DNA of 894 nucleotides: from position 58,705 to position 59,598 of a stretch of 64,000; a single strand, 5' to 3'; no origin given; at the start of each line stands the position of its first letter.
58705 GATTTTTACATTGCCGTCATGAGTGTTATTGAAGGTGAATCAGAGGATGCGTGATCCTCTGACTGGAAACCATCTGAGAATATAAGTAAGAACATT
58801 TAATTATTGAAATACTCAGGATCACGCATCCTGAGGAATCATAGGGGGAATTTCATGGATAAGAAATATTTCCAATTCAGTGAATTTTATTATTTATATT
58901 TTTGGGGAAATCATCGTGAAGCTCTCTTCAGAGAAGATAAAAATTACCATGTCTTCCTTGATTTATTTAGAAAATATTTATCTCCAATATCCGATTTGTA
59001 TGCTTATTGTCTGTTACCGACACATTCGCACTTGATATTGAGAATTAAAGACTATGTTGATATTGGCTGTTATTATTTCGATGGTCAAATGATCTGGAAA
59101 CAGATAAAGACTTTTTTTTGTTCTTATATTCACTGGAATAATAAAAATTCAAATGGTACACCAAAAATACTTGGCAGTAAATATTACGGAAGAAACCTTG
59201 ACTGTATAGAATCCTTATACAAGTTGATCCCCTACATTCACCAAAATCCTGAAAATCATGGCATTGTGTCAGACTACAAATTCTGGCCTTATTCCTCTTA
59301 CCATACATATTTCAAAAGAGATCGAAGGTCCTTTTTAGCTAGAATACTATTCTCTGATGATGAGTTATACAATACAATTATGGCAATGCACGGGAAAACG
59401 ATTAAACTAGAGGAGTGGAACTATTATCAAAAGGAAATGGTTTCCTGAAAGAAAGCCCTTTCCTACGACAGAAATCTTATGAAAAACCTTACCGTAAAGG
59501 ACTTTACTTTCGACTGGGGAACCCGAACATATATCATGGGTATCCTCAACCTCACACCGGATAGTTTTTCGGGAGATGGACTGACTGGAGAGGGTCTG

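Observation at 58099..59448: Tandem RAYT-like Y1 transposase genes, each preceded by an inverted REP doublet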

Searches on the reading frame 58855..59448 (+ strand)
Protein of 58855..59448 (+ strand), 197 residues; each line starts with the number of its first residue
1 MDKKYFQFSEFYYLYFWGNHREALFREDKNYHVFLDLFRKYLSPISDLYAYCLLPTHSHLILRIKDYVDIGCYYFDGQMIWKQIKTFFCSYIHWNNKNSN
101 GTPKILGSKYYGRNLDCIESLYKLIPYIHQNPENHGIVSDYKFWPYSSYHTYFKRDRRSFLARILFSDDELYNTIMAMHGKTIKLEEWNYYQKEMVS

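Call 6: search_protein_families(library=pfam, proteins=[window:58855-59445:+], max_evalue=1)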
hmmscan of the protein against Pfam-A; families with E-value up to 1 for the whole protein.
window:58855-59445:+ (197 aa): 0 families

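Call 7: search_protein_families(library=ncbifam, proteins=[window:58855-59445:+], max_evalue=1)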
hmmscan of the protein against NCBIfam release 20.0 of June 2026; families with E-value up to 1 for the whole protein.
window:58855-59445:+ (197 aa): 1 family
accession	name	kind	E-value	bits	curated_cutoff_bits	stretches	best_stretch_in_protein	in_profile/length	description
NF047646.1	REP_Tyr_transpos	equivalog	1.3e-13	51.1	80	1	5-147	5-146/146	REP-associated tyrosine transposase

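Call 12: find_homologous_proteins(query=window:58855-59445:+)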
Query window:58855-59445:+ (197 aa): 36 proteins with E <= 0.001 among 47 candidates.
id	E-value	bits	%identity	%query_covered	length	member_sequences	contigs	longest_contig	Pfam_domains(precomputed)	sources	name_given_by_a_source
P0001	2.1e-119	415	89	100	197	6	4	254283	-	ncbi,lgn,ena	-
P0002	4.1e-115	401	85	100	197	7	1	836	-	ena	-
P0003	4.1e-110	385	83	99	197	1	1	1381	-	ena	-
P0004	1.1e-60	223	55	95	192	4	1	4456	-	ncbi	-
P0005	4.3e-53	198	50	93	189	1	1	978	-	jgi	-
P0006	1.8e-52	196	50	93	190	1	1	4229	-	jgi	jgi:putative transposase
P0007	4.6e-52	195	51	91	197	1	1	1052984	-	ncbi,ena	-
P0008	1.0e-51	194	48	97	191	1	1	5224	-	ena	-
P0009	1.2e-51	194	51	93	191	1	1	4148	-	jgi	jgi:putative transposase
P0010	7.5e-50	188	49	93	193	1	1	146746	-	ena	-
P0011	1.6e-49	187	48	90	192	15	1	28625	-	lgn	-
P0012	1.1e-48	184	48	91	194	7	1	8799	-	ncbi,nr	ncbi:MAG: hypothetical protein KAU23_10770 [Anaerolineales bacterium]|nr:hypothetical protein [Anaer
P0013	4.8e-48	182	48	90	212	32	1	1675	-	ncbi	-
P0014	9.1e-48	181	47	94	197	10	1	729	-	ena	-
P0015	2.1e-47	180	47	90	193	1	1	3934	-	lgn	-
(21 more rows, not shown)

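Call 14: find_encoding_contigs(protein=window:58855-59448:+, flank=10000, max_places=6)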
Protein window:58855-59448:+ (197 aa): 9 contigs read that carry it; 6 places shown.
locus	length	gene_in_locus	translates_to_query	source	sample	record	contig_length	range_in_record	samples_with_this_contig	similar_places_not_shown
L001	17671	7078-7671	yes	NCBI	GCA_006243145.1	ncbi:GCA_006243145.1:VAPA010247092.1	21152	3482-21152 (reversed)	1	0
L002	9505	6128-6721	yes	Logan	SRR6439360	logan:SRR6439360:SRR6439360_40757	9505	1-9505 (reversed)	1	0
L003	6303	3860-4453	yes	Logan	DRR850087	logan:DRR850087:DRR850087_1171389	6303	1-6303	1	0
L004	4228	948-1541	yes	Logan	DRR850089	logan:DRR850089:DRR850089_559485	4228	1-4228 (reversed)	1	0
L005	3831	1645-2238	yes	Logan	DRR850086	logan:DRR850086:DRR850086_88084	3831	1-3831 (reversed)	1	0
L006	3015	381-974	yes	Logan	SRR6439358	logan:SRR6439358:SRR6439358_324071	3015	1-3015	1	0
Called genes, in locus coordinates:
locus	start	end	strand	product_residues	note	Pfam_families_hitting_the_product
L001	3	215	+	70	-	?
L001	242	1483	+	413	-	PF00291:PALP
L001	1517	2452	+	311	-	PF00535:Glycos_transf_2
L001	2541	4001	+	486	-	PF00291:PALP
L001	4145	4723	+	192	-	-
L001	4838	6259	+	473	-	PF07969:Amidohydro_3 (weak), PF01979:Amidohydro_1, PF07969:Amidohydro_3 (weak)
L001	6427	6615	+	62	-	-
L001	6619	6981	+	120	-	-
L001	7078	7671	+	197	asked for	-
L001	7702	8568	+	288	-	PF00809:Pterin_bind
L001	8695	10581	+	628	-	PF13589:HATPase_c_3 (weak), PF00183:HSP90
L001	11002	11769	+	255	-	PF01975:SurE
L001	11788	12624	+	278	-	PF09858:DUF2085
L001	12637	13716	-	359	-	PF02463:SMC_N (faint), PF00005:ABC_tran, PF13304:AAA_21 (faint), PF08402:TOBE_2 (weak)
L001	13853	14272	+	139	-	PF05014:Nuc_deoxyrib_tr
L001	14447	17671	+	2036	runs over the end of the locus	PF13205:Big_5 (faint), PF11974:bMG3 (weak), PF01835:MG2, PF07703:A2M_BRD, PF00207:A2M, PF17973:bMG10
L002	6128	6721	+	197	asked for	-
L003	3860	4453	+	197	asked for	-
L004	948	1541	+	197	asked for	-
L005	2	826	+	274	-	?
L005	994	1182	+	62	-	-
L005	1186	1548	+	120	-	-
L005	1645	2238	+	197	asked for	-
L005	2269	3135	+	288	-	PF00809:Pterin_bind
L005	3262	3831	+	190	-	?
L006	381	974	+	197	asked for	-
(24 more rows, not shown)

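Call 15: find_encoding_contigs(protein=P0001, flank=10000, max_places=6)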
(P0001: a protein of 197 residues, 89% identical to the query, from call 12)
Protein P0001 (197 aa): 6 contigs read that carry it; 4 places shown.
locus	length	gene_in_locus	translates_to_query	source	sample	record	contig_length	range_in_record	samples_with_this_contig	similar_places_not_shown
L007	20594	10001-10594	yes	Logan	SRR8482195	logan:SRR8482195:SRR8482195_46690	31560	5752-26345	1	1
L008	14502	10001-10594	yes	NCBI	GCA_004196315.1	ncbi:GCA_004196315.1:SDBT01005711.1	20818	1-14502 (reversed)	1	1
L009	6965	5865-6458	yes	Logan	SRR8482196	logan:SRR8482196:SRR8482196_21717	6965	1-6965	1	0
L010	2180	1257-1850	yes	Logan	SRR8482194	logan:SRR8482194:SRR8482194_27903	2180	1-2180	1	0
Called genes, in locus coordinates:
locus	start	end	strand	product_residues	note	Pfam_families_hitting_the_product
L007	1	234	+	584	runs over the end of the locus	PF01979:Amidohydro_1, PF07969:Amidohydro_3 (weak), PF13382:Adenine_deam_C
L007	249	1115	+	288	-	PF00941:FAD_binding_5, PF03450:CO_deh_flav_C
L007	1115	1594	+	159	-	PF00111:Fer2, PF01799:Fer2_2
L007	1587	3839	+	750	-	PF01315:Ald_Xan_dh_C, PF02738:MoCoBD_1, PF20256:MoCoBD_2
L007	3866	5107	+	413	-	PF00291:PALP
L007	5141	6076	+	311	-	PF00535:Glycos_transf_2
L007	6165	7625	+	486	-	PF00291:PALP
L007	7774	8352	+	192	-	-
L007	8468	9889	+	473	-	PF07969:Amidohydro_3 (weak), PF01979:Amidohydro_1, PF07969:Amidohydro_3 (weak)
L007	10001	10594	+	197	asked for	-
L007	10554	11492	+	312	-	PF00809:Pterin_bind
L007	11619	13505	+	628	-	PF25794:SACS (faint), PF02518:HATPase_c (weak), PF13589:HATPase_c_3 (weak), PF00183:HSP90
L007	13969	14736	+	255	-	PF01975:SurE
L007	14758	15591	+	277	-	PF09858:DUF2085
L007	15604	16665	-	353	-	PF02463:SMC_N (faint), PF00005:ABC_tran, PF13304:AAA_21 (faint), PF08402:TOBE_2 (weak)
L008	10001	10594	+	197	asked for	-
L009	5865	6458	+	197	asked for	-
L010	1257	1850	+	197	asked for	-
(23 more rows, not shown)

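Call 31: search_solved_structures(query=A2, max_evalue=10, show_alignments=2)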
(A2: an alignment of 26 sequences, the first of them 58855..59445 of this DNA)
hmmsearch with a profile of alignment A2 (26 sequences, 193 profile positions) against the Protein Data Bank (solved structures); distinct sequences matched with E-value up to 10: 2.
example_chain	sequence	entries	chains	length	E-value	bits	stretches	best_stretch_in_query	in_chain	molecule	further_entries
4er8_A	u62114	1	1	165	2e-06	30.9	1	103-152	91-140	TnpArep for protein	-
4l3i_A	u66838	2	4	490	0.49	13.3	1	46-117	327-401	Protein regulator of cytokinesis 1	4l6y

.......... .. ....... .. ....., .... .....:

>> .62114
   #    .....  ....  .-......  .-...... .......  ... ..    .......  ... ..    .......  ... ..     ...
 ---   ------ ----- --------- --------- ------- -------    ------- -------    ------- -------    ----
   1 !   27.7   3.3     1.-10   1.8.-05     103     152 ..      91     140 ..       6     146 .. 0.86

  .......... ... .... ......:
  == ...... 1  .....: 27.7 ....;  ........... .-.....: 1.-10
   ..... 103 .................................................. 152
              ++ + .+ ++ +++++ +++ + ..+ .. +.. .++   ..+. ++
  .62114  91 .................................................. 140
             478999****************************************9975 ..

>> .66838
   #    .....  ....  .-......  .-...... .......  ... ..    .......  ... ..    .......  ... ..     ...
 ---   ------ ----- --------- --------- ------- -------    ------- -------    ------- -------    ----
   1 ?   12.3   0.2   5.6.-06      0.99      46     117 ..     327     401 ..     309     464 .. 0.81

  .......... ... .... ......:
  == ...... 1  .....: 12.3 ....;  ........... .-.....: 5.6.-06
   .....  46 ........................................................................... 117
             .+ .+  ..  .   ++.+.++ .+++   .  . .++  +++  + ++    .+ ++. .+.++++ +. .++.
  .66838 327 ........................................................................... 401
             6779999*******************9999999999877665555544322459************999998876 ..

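Call 40: predict_structure(alignment_id=A3)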
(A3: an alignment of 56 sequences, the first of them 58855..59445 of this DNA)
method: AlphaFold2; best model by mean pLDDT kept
length: 197 residues; sequences in the alignment: 56
mean_pLDDT: 89.2   pTM: 0.86
mean pLDDT of the five models: 89.2, 89.1, 87.9, 87.5, 87.1
residues with pLDDT >= 90: 142; 70-90: 36; 50-70: 16; < 50: 3
segments of 3 or more residues with pLDDT < 50: none
pLDDT, mean of each block of 10 residues (from residue 1): 76 88 88 97 97 96 96 91 95 91 79 89 93 93 97 94 95 93 69 59
secondary structure, 60 per line:
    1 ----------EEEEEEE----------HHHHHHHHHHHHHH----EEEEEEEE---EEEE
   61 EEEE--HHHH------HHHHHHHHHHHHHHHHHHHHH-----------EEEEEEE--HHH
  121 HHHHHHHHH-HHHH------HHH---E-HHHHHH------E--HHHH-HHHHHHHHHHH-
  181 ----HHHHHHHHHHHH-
elements in order: E11-17 H28-41 E46-53 E57-64 H67-70 H77-97 E109-115 H118-129 H131-134 H149-154 H164-167 H169-179 H185-196

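Call 43: fold_search(model_id=the predicted structure, library=pdb)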
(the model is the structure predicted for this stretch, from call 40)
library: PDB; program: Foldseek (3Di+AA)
matches with E <= 10: 1163; with E <= 0.001: 13
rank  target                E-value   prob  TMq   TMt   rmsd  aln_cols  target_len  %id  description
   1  4er8_A                1.0e-07  1.00  0.56  0.66   3.7       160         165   19  Structure of the REP associates tyrosine transposase bound to a REP hairpin (released 2012-08-15)
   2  7cv1_C                2.6e-04  1.00  0.46  0.39  12.3       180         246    9  Structure of human tRNAHis guanylyltransferase (Thg1) in the presence of human mitochondrial tRNAHis (released 2021-04-07)
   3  7cv1_A                3.1e-04  1.00  0.46  0.38  12.2       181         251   10  Structure of human tRNAHis guanylyltransferase (Thg1) in the presence of human mitochondrial tRNAHis (released 2021-04-07)
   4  3otc_A                5.1e-04  1.00  0.46  0.36  13.4       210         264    9  Crystal structure of human tRNAHis guanylyltransferase (Thg1)- Native II (released 2010-11-17)
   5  2xm3_A                6.5e-04  1.00  0.34  0.49   8.3       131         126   13  Deinococcus radiodurans ISDra2 Transposase Left end DNA complex (released 2010-10-13)
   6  7cv1_B                7.0e-04  1.00  0.45  0.38  12.6       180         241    8  Structure of human tRNAHis guanylyltransferase (Thg1) in the presence of human mitochondrial tRNAHis (released 2021-04-07)
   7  2a6m_B                7.0e-04  1.00  0.36  0.45   8.4       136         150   10  Crystal Structure of the ISHp608 Transposase (released 2005-10-25)
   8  3wbz_E                7.9e-04  1.00  0.46  0.36  13.8       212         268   10  Crystal structure of C. albicans tRNA(His) guanylyltransferase (Thg1) with ATP (released 2013-12-18)
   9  2xqc_D                7.9e-04  0.99  0.30  0.40  11.0       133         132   15  DEINOCOCCUS RADIODURANS ISDRA2 TRANSPOSASE COMPLEXED WITH LEFT END RECOGNITION AND CLEAVAGE SITE AND ZN (released 2010-10-13)
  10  3otc_B                8.4e-04  1.00  0.46  0.37  13.4       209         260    9  Crystal structure of human tRNAHis guanylyltransferase (Thg1)- Native II (released 2010-11-17)
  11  2f4f_A                8.4e-04  1.00  0.36  0.51  13.3       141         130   15  Crystal structure of IS200 transposase (released 2005-12-13)
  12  2xo6_D                8.9e-04  0.98  0.29  0.40   9.7       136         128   15  DEINOCOCCUS RADIODURANS ISDRA2 TRANSPOSASE Y132F MUTANT COMPLEXED WITH LEFT END RECOGNITION AND CLEAVAGE SITE (released 2010-10-13)
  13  2xo6_A                9.5e-04  0.99  0.30  0.39   9.4       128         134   15  DEINOCOCCUS RADIODURANS ISDRA2 TRANSPOSASE Y132F MUTANT COMPLEXED WITH LEFT END RECOGNITION AND CLEAVAGE SITE (released 2010-10-13)
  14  2vhg_B                1.1e-03  1.00  0.38  0.54   7.6       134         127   11  Crystal Structure of the ISHp608 Transposase in Complex with Right End 31-mer DNA (released 2008-02-19)
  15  3otd_A                1.1e-03  1.00  0.46  0.39  14.1       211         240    9  Crystal structure of human tRNAHis guanylyltransferase (Thg1)- NaI derivative (released 2010-11-17)
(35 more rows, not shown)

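Call 49: find_encoding_contigs(protein=P0007, flank=10000, max_places=2)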
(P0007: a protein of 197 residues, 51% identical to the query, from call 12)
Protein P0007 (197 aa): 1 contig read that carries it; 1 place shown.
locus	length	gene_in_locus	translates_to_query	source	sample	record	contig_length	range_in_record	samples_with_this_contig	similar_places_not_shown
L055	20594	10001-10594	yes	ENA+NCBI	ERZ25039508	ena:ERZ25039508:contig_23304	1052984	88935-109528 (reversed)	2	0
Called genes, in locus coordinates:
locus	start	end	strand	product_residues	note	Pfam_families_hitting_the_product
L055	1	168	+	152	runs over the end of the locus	PF02653:BPD_transp_2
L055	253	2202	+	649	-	PF02608:Bmp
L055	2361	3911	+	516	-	PF00005:ABC_tran, PF13304:AAA_21 (faint), PF00005:ABC_tran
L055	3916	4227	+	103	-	-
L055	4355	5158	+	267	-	PF00291:PALP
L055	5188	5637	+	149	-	PF00535:Glycos_transf_2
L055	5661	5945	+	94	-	-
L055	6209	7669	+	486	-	PF00291:PALP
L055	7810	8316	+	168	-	-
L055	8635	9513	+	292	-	PF01979:Amidohydro_1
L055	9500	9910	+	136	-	PF07969:Amidohydro_3 (weak), PF01979:Amidohydro_1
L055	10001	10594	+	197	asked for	-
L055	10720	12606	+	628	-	PF25794:SACS (faint), PF13589:HATPase_c_3 (weak), PF00183:HSP90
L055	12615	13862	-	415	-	PF01306:LacY_symp, PF00083:Sugar_tr (faint), PF05977:MFS_3, PF07690:MFS_1, PF12832:MFS_1_like, PF07690:MFS_1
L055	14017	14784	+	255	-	PF01975:SurE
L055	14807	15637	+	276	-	PF09858:DUF2085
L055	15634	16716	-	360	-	PF00005:ABC_tran, PF13304:AAA_21 (faint), PF08402:TOBE_2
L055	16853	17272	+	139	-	PF05014:Nuc_deoxyrib_tr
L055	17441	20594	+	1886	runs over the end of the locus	PF13205:Big_5 (faint), PF11974:bMG3 (weak), PF01835:MG2, PF07703:A2M_BRD, PF00207:A2M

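Call 50: find_encoding_contigs(protein=P0011, flank=10000, max_places=2)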
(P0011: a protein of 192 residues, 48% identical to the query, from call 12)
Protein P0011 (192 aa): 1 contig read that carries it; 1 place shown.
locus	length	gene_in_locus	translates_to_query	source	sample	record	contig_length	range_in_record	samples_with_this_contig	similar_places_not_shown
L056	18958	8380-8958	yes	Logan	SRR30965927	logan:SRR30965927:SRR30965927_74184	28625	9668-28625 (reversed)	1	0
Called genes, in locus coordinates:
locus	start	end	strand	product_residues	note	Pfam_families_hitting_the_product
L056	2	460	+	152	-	?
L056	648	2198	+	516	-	PF00005:ABC_tran, PF13304:AAA_21 (faint), PF00005:ABC_tran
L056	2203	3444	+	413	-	PF00291:PALP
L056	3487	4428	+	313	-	PF00535:Glycos_transf_2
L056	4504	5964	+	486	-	PF00291:PALP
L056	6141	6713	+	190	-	-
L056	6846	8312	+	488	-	PF07969:Amidohydro_3 (weak), PF01979:Amidohydro_1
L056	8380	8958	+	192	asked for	-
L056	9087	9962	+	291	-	PF00809:Pterin_bind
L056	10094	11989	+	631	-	PF02518:HATPase_c (weak), PF13589:HATPase_c_3, PF00183:HSP90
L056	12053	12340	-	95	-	PF07690:MFS_1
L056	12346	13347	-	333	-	PF07690:MFS_1, PF12832:MFS_1_like, PF00083:Sugar_tr (weak), PF05977:MFS_3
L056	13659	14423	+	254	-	PF01975:SurE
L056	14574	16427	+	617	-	-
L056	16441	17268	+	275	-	PF09858:DUF2085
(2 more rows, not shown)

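Call 67: search_protein_representatives(alignment_id=A3)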
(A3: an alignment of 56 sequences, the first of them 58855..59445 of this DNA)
Query: 56 sequences, 198 profile positions. Proteins with E-value up to 0.001 (for the whole library): 48096; up to 1e-10: 21683; up to 1e-30: 2246. The best 150 are listed.
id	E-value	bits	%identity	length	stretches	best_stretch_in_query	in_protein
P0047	2.4e-77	275.4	-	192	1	2-191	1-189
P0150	3.9e-67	242.1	-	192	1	3-185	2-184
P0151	5.0e-67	241.7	-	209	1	1-184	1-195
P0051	1.4e-65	237.0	-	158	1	4-152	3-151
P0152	1.6e-64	233.6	-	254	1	1-183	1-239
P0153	6.0e-64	231.7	-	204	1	5-193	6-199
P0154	8.6e-64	231.2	-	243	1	5-188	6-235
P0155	1.7e-63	230.2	-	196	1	1-188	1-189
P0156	1.9e-63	230.0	-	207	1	3-192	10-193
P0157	2.2e-63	229.9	-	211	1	3-194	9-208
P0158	4.7e-63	228.8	-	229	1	1-191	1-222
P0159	4.8e-63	228.7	-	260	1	4-186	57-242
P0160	9.3e-63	227.8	-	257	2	2-68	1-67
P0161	1.2e-62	227.5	-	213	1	1-184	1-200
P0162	2.2e-62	226.5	-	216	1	2-186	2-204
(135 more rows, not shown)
